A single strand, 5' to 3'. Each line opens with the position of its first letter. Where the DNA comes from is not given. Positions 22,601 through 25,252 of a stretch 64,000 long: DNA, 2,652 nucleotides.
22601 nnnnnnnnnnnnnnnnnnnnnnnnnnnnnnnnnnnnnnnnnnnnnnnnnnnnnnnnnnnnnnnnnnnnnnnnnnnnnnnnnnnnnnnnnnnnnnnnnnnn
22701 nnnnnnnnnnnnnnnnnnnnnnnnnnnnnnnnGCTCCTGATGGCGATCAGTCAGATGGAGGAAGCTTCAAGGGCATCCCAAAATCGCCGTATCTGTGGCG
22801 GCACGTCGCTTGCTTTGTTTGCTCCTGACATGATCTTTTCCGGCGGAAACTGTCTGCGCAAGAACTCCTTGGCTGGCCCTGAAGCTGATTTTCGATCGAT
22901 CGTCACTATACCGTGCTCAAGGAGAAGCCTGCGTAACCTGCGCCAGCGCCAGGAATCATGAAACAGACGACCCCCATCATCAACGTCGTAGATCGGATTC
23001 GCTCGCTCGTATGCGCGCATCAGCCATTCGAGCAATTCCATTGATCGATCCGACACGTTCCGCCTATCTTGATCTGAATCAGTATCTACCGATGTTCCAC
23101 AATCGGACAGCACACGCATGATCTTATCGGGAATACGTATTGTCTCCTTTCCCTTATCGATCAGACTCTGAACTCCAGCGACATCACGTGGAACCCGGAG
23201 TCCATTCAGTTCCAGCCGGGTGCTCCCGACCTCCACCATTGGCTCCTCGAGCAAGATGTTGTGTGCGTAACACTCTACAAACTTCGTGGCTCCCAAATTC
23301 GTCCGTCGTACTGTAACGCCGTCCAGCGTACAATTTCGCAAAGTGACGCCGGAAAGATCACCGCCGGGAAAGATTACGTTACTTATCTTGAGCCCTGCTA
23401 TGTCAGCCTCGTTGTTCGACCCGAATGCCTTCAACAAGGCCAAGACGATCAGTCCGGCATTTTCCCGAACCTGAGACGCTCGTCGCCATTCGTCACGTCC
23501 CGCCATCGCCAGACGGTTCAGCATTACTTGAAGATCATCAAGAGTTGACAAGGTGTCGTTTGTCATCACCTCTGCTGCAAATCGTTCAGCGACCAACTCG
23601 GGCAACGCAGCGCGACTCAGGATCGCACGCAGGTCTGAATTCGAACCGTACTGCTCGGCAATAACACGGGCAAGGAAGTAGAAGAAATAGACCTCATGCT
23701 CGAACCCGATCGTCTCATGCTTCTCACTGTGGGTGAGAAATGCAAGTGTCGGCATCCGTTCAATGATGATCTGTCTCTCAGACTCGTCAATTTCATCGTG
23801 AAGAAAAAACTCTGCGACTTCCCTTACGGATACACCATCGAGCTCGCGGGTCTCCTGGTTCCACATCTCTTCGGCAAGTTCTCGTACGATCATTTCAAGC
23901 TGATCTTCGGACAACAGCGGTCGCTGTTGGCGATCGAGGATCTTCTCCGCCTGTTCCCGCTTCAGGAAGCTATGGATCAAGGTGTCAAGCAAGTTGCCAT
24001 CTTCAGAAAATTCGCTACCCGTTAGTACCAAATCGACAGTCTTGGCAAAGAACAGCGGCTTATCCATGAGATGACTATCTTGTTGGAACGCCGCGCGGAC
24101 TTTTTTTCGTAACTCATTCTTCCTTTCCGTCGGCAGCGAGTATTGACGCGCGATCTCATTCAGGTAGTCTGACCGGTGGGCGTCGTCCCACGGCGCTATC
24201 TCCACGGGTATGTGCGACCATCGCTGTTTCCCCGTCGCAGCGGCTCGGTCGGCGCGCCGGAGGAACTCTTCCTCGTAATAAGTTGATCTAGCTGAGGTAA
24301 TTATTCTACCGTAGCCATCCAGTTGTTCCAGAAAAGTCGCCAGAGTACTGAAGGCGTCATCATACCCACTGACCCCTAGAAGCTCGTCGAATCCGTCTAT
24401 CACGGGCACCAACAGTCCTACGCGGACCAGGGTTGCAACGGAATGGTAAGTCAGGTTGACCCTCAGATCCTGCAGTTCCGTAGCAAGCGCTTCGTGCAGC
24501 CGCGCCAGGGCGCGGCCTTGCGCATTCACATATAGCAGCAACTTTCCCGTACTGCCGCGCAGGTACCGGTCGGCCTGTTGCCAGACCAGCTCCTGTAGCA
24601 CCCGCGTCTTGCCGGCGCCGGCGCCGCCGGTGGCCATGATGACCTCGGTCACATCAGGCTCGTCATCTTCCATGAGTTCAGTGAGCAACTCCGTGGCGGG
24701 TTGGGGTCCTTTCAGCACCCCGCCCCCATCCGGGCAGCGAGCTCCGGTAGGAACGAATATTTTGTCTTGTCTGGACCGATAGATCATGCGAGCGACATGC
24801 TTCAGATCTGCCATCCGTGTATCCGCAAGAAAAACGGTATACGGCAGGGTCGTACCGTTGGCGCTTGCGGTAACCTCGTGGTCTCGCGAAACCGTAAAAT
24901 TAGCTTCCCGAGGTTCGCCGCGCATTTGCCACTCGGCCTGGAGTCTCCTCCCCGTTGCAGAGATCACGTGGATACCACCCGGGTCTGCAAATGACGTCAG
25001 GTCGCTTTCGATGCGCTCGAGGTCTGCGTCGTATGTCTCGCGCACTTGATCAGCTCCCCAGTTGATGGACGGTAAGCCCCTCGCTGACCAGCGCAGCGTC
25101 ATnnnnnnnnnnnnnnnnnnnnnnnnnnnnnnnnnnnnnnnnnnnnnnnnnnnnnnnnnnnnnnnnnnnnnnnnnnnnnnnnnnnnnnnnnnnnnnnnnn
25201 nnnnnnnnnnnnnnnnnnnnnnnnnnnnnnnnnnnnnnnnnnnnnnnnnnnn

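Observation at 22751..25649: Two-gene operon: NYN-family nuclease overlapping a NACHT NTPase with C-terminal pentapeptide repeats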

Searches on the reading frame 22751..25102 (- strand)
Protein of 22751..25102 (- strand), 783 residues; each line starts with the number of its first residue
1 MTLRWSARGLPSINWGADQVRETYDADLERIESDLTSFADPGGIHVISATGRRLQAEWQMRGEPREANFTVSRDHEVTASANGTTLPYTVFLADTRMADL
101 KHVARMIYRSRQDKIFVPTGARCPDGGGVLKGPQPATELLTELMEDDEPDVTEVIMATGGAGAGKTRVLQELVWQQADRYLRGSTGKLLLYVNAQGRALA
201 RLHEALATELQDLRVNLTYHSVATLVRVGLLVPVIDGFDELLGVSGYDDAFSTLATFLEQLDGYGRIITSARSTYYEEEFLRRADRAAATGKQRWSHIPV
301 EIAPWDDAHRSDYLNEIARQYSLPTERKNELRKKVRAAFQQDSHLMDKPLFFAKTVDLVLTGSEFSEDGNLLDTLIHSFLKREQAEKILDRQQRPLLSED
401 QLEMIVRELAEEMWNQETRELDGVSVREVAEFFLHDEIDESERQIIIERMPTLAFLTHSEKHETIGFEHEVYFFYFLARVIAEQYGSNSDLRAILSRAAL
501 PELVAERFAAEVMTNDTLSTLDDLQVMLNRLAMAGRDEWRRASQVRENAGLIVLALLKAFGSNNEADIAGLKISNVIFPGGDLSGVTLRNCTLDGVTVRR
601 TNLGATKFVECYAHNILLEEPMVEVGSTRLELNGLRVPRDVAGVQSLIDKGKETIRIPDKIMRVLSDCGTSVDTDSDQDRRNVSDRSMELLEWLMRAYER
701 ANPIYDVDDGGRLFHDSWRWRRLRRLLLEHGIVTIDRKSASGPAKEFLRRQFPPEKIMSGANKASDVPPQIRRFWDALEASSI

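Call 3: search_protein_families(library=pfam, proteins=[window:22751-25102:-], max_evalue=1)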
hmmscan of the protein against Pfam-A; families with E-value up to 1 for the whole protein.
window:22751-25102:- (783 aa): 10 families
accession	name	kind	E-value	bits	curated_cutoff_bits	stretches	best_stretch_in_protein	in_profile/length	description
PF05729.18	NACHT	-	1.6e-05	25.3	26.7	1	154-247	2-99/167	NACHT domain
PF13401.12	AAA_22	-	0.00012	22.9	27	1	154-259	7-109/130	AAA domain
PF13245.12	AAA_19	-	0.00012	22.7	25.1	1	153-228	12-72/134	AAA domain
PF25199.1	nSTAND_NTPase5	-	0.0072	16.6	34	1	138-183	27-67/145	Novel STAND NTPase 5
PF00805.28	Pentapeptide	-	0.016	15.2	20.2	1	574-603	9-38/40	Pentapeptide repeats (8 copies)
PF13599.13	Pentapeptide_4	-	0.029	14.8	38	1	576-619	26-69/78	Pentapeptide repeat region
PF13191.12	AAA_16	-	0.047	14.6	32.6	1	138-215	10-91/167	AAA ATPase domain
PF13604.12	AAA_30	-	0.11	12.7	27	1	154-207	20-67/191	AAA domain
PF11176.13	Tma16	-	0.11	12.7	22.7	1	325-386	19-76/146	Translation machinery-associated protein 16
PF09848.15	SLFN-g3_helicase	-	0.13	11.9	24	1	153-208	2-53/354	Schlafen group 3, DNA/RNA helicase domain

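Call 4: search_protein_families(library=padloc, proteins=[window:22751-25102:-], max_evalue=1)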
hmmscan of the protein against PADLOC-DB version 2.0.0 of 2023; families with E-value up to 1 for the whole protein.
window:22751-25102:- (783 aa): 1 family
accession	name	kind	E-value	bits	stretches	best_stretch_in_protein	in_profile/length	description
PDLC04140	mad8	-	0.016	12.7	1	154-321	29-101/314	mads_8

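Call 6: search_protein_families(library=ncbifam, proteins=[window:22751-25102:-], max_evalue=1)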
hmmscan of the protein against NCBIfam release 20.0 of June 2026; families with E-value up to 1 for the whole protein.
window:22751-25102:- (783 aa): 3 families
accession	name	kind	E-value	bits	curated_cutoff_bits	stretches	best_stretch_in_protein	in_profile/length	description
NF053861.1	DS8_antiphage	equivalog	0.0036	15.1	790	1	400-494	605-696/994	anti-phage protein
NF050104.1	TA_MazE_antitoxin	equivalog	0.075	13.4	65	1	309-343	21-50/69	type II toxin-antitoxin system MazE family antitoxin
TIGR01549.1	HAD-SF-IA-v1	subfamily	0.12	12.8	23.3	1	233-284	46-97/149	HAD-IA family hydrolase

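Call 8: find_homologous_proteins(query=window:22751-25102:-, max_evalue=0.001)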
Query window:22751-25102:- (783 aa): 499 proteins with E <= 0.001 among 8000 candidates; the best 120 are listed.
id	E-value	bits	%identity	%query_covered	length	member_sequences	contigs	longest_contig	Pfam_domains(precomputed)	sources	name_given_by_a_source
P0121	0.0e+0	1608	93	98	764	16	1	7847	PF05729.19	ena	-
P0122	0.0e+0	1430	83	98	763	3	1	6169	PF13245.13,PF05729.19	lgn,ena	-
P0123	0.0e+0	1422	83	98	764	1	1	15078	PF05729.19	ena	-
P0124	0.0e+0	1421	83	98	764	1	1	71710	PF05729.19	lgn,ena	-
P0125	0.0e+0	1403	82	98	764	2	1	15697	PF05729.19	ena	-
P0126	0.0e+0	1351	80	98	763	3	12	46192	PF13245.13,PF05729.19,PF13191.13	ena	-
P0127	0.0e+0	1346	80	98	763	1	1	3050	PF05729.19,PF13401.13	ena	-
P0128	0.0e+0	1325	79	97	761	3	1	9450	PF13245.13,PF05729.19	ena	-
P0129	0.0e+0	1321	78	98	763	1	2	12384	PF13245.13,PF05729.19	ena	-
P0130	0.0e+0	1260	76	97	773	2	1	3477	PF13245.13,PF05729.19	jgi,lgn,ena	-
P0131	0.0e+0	1244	75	98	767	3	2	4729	PF05729.19,PF13191.13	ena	-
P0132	0.0e+0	1211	72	98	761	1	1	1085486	PF13245.13,PF05729.19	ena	-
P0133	0.0e+0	1123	68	98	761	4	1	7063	PF13245.13,PF05729.19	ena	-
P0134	0.0e+0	1107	66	98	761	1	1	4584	PF13245.13,PF05729.19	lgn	-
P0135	0.0e+0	1105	67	98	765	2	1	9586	PF13245.13,PF05729.19,PF13401.13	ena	-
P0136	0.0e+0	1101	67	97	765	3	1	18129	PF13245.13,PF05729.19,PF13401.13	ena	-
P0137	0.0e+0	1086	66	97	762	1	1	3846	PF13245.13,PF05729.19,PF13401.13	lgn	-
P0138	0.0e+0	1084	66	97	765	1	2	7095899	PF13245.13,PF05729.19,PF13401.13,PF13191.13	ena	-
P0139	0.0e+0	1084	65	97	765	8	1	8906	PF13245.13,PF05729.19,PF13401.13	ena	-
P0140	0.0e+0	1083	65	97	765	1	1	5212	PF13245.13,PF05729.19,PF13401.13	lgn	-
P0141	0.0e+0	1078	65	98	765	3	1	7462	PF13245.13,PF05729.19,PF13401.13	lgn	-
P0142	0.0e+0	1069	65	98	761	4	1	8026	PF13245.13,PF05729.19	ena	-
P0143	0.0e+0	1052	65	96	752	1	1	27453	PF05729.19,PF13401.13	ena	-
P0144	0.0e+0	1039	81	74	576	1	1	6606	PF05729.19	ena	-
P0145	3.8e-288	976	61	96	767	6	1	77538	PF05729.19,PF13401.13,PF13191.13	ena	-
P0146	2.4e-285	967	61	97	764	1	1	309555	PF05729.19,PF13401.13,PF13191.13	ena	-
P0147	5.5e-285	966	61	97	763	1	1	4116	PF05729.19,PF13401.13,PF13191.13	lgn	-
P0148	7.1e-282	955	61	96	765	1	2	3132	PF13245.13,PF05729.19,PF13401.13,PF13191.13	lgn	-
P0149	4.4e-280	949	60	96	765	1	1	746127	PF05729.19,PF13401.13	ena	-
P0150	4.1e-276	936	59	96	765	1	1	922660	PF13245.13,PF05729.19,PF13401.13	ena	-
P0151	3.1e-275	933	60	96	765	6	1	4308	PF13245.13,PF05729.19,PF13401.13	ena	-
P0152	8.5e-274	929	59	96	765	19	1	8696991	PF13245.13,PF05729.19,PF13401.13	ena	-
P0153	3.1e-272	923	59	96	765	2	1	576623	PF05729.19,PF13401.13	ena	-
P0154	9.9e-271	918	58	97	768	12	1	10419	PF13245.13,PF05729.19,PF13599.14,PF13401.13,PF13191.13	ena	-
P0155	2.0e-270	917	58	97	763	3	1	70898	PF13245.13,PF05729.19,PF13599.14,PF13401.13,PF13191.13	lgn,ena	-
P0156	3.2e-270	917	58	96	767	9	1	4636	PF13245.13,PF05729.19,PF13401.13,PF25199.2,PF13191.13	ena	-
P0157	1.8e-269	914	59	96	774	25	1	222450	PF13245.13,PF05729.19,PF13401.13,PF13191.13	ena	-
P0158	5.2e-269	913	59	96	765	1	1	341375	PF05729.19,PF13401.13,PF13191.13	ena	-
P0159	6.6e-269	912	59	96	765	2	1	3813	PF05729.19,PF13401.13,PF13191.13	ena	-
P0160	7.5e-269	912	57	97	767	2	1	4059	PF13245.13,PF05729.19,PF13401.13,PF13191.13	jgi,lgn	-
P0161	7.8e-269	912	58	96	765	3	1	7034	PF13245.13,PF05729.19,PF13401.13,PF13191.13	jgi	-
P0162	2.0e-268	911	58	96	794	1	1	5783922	PF13245.13,PF05729.19,PF13401.13,PF13191.13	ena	-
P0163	4.5e-268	910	57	96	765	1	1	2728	PF05729.19,PF13401.13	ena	-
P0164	5.1e-268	909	57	98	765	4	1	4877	PF05729.19,PF13599.14,PF13401.13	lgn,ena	-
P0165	2.2e-267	907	58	97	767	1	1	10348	PF13245.13,PF05729.19,PF13599.14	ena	-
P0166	5.9e-267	906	61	92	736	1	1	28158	PF05729.19,PF13401.13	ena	-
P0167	8.2e-267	905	58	96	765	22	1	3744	PF13245.13,PF05729.19,PF13599.14,PF13401.13,PF13191.13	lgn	-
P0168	7.7e-266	902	59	96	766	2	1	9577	PF13245.13,PF05729.19,PF00805.29,PF13401.13,PF13191.13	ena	-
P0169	1.4e-265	901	57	97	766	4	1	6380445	PF05729.19,PF13599.14,PF00805.29,PF13401.13,PF13191.13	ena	-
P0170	1.1e-264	898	58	96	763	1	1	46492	PF05729.19,PF13401.13,PF13191.13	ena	-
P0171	2.0e-264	898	58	97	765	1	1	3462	PF13245.13,PF05729.19,PF13401.13,PF13191.13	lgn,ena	-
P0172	1.8e-263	894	58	96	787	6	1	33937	PF05729.19,PF13401.13,PF13191.13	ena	-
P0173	3.6e-263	893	57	97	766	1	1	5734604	PF13245.13,PF05729.19,PF13599.14,PF13401.13,PF13191.13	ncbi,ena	-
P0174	3.0e-262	890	57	97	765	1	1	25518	PF13245.13,PF05729.19,PF13401.13,PF13191.13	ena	-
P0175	4.2e-262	890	58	96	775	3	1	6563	PF13245.13,PF05729.19,PF13401.13,PF13191.13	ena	-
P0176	2.5e-261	887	57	96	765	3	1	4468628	PF05729.19,PF13401.13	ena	-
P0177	2.8e-261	887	57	96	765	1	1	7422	PF13245.13,PF05729.19,PF13401.13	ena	-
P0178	1.2e-260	885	56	96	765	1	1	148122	PF05729.19,PF13401.13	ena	-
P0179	1.9e-260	884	57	96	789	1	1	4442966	PF13245.13,PF05729.19,PF13401.13,PF13191.13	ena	-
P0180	5.9e-258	876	57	96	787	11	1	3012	PF13245.13,PF05729.19,PF13401.13,PF13191.13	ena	-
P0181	6.2e-258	876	82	63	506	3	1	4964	PF13245.13,PF05729.19,PF25199.2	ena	-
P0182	6.1e-257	873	58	92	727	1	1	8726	PF05729.19,PF13401.13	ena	-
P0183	6.8e-254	863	54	97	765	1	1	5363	PF13245.13,PF05729.19,PF13401.13,PF13191.13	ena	-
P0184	4.2e-253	860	55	96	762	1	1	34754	PF13245.13,PF05729.19,PF13401.13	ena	-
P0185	4.5e-251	853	55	97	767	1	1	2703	PF13245.13,PF05729.19,PF13401.13,PF13191.13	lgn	-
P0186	1.6e-250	852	54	96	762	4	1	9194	PF13245.13,PF05729.19,PF13599.14,PF13401.13,PF13191.13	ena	-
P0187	3.7e-249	847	55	96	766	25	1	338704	PF13245.13,PF05729.19,PF13401.13,PF13191.13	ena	-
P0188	1.1e-248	846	54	96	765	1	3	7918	PF13245.13,PF05729.19,PF13401.13,PF13191.13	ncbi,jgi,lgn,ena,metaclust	metaclust:\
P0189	8.6e-248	843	59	86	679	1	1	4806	PF05729.19,PF13401.13,PF13191.13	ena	-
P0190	4.5e-247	840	53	97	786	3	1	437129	PF13245.13,PF05729.19,PF13401.13,PF13191.13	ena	-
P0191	2.2e-243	828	63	80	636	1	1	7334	PF05729.19,PF13401.13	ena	-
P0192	3.5e-242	824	54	96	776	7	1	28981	PF13245.13,PF05729.19,PF13401.13,PF13191.13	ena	-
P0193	9.6e-242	823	53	97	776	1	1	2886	PF13245.13,PF05729.19,PF13401.13,PF13191.13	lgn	-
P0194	5.8e-237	807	53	96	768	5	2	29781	PF13245.13,PF05729.19,PF13401.13,PF13191.13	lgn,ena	-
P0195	1.1e-236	806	52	96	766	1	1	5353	PF13245.13,PF05729.19,PF13401.13,PF13191.13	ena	-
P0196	1.1e-231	789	52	97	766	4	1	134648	PF13245.13,PF05729.19,PF13401.13,PF13191.13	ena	-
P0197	2.0e-231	788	52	96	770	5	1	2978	PF13245.13,PF05729.19,PF13401.13,PF13191.13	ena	-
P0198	2.7e-230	785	60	80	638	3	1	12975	PF05729.19,PF13599.14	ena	-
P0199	3.4e-230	784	52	96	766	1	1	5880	PF13245.13,PF05729.19,PF13401.13,PF13191.13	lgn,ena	-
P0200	2.2e-229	782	50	97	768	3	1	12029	PF05729.19,PF13401.13,PF25199.2,PF13191.13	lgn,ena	-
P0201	1.5e-227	776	60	80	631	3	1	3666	PF05729.19,PF13401.13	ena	-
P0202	7.8e-227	773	52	96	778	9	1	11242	PF05729.19,PF13401.13,PF13191.13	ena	-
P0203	1.5e-226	772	50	97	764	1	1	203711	PF13245.13,PF05729.19,PF13599.14,PF13401.13,PF13191.13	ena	-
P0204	1.1e-225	770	51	96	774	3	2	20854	PF13245.13,PF05729.19,PF13401.13,PF13191.13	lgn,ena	-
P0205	8.3e-225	767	50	97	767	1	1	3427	PF05729.19,PF13401.13,PF20703.4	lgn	-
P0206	1.1e-224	766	51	96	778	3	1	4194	PF05729.19,PF13401.13,PF13191.13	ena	-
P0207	3.7e-224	764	51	96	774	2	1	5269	PF13245.13,PF05729.19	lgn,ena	-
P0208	4.5e-224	764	51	97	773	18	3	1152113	PF13245.13,PF05729.19,PF13191.13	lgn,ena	-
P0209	1.3e-223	763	50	96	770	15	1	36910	PF05729.19,PF13401.13,PF13191.13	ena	-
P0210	1.5e-223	762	51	96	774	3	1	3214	PF13245.13,PF05729.19,PF13401.13,PF13191.13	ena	-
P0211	1.9e-223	762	51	96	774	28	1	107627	PF13245.13,PF05729.19,PF13401.13,PF13191.13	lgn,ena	-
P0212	2.5e-223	762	51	96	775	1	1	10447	PF13245.13,PF05729.19,PF13401.13,PF13191.13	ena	-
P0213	3.3e-223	761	51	96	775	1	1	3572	PF13245.13,PF05729.19,PF13401.13,PF13191.13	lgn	-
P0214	5.9e-223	760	51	96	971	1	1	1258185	PF05729.19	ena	-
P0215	1.6e-222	759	50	96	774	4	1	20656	PF13245.13,PF05729.19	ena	-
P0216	3.7e-222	758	50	96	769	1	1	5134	PF13245.13,PF05729.19,PF13401.13,PF13191.13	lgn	-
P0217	1.2e-221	756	51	96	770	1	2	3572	PF13245.13,PF05729.19,PF13401.13,PF13191.13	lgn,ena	-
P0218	2.0e-221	755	50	96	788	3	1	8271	PF13245.13,PF05729.19,PF13401.13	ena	-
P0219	5.7e-221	754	51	96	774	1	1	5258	PF13245.13,PF05729.19,PF13401.13,PF13191.13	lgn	-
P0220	6.2e-221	754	49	97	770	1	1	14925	PF05729.19,PF13401.13,PF20703.4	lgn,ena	-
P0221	7.7e-221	753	51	96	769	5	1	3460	PF13245.13,PF05729.19,PF13401.13,PF13191.13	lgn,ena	-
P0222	5.1e-220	751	50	96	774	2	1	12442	PF13245.13,PF05729.19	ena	-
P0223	7.9e-220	750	50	96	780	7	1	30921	PF13245.13,PF05729.19,PF13599.14,PF13401.13,PF13191.13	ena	-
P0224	1.3e-219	749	50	96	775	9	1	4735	PF13245.13,PF05729.19,PF13401.13,PF13191.13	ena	-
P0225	1.4e-219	749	50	96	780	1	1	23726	PF13245.13,PF05729.19,PF13401.13,PF13191.13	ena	-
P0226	1.7e-219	749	51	96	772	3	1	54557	PF13245.13,PF05729.19,PF13191.13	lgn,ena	-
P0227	5.4e-219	747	50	96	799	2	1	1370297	PF05729.19,PF13401.13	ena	-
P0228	1.1e-218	746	51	96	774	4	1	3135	PF05729.19,PF13401.13,PF13191.13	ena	-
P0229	2.8e-218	745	48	97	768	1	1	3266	PF05729.19,PF13401.13,PF13191.13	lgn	-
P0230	1.6e-217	742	51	96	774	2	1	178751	PF13245.13,PF05729.19,PF13401.13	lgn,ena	-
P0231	2.9e-217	742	50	96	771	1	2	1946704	PF13245.13,PF05729.19,PF13401.13,PF13191.13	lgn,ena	-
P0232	8.3e-217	740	50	96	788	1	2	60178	PF05729.19,PF13401.13,PF13191.13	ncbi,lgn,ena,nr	ncbi:MAG: NACHT domain-containing protein [Acidobacteria bacterium]|nr:NACHT domain-containing prote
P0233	2.3e-216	739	51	96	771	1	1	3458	PF13245.13,PF05729.19,PF13401.13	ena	-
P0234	2.6e-216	738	48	97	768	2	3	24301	PF05729.19,PF13401.13,PF13191.13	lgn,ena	-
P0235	3.3e-216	738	47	97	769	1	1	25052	PF13245.13,PF05729.19,PF13401.13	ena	-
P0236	4.8e-216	738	50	96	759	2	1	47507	PF13245.13,PF05729.19,PF13401.13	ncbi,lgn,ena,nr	ncbi:MAG: NACHT domain-containing protein [Acidobacteria bacterium]|nr:NACHT domain-containing prote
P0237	8.0e-216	737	48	97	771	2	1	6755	PF05729.19,PF13401.13,PF25199.2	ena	-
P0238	1.0e-215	737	49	96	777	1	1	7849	PF05729.19,PF13401.13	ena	-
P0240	6.6e-215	734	49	97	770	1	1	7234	PF05729.19,PF13401.13,PF25199.2,PF13191.13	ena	-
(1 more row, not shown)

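Call 35: predict_structure(alignment_id=A2)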
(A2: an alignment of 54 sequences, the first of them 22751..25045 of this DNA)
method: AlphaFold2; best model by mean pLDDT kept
length: 764 residues; sequences in the alignment: 54
mean_pLDDT: 82.7   pTM: 0.79
mean pLDDT of the five models: 82.7, 81.9, 80.9, 78.8, 76.3
residues with pLDDT >= 90: 206; 70-90: 470; 50-70: 72; < 50: 16
segments of 3 or more residues with pLDDT < 50: 108-111, 179-181, 225-229
pLDDT, mean of each block of 10 residues (from residue 1): 66 87 78 83 88 78 89 90 93 83 68 81 85 86 83 95 94 71 76 86 91 87 50 72 87 76 73 78 89 91 89 87 80 84 68 80 82 83 89 81 81 79 82 73 69 86 85 82 86 83 91 83 86 93 81 94 90 94 92 91 92 86 86 81 90 68 84 86 72 62 90 82 68 86 85 93 72
secondary structure, 60 per line:
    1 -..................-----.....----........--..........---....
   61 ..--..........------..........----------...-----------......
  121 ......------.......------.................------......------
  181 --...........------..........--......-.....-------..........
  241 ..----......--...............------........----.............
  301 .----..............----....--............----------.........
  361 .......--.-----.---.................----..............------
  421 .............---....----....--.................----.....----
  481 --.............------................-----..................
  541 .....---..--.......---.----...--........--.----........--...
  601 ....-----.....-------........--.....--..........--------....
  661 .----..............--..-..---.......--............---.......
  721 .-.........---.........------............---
elements in order (helices of 4 or more, strands of 3 or more residues): H2-19 E25-29 E34-41 E44-53 E57-62 E65-68 H69-74 H81-90 E101-103 H117-126 E133-139 H146-162 E169-174 H183-193 H200-209 E212-217 H219-223 H231-242 E247-252 H255-269 E276-283 H288-301 H306-319 H324-327 H330-341 H352-367 H380-396 E401-403 H404-414 H421-433 E437-440 E445-448 H451-467 H472-476 H483-495 H502-517 H523-545 E553-559 E568-570 E573-580 E588-595 E598-604 E610-614 E622-629 E632-636 H639-648 H657-660 H666-679 H690-696 H699-710 E714-721 E723-731 H735-742 H750-761
